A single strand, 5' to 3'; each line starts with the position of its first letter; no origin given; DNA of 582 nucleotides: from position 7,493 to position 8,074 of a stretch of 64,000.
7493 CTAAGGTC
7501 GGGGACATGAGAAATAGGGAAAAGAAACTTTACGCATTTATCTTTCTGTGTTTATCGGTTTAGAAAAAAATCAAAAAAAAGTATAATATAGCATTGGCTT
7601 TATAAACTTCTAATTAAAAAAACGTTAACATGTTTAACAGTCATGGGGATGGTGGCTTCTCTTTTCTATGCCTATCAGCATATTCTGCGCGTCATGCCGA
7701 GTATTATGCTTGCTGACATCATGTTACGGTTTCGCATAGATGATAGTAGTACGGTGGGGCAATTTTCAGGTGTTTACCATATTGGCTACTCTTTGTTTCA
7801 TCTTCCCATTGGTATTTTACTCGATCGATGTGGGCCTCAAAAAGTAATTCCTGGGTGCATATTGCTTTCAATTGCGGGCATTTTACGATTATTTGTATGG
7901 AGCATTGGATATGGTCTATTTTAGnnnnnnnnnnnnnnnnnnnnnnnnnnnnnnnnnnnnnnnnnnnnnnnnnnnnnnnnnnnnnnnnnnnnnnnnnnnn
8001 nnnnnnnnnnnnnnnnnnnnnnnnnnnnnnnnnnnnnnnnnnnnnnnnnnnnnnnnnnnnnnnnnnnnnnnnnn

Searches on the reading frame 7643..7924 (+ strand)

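Call 10: search_protein_families(library=pfam, proteins=[window:7643-7924:+])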
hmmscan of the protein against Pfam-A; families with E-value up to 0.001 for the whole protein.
window:7643-7924:+ (93 aa): 1 family
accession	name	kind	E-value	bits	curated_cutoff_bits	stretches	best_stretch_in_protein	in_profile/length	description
PF07690.21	MFS_1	-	2.1e-06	27.4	33.4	1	18-85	14-82/347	Major Facilitator Superfamily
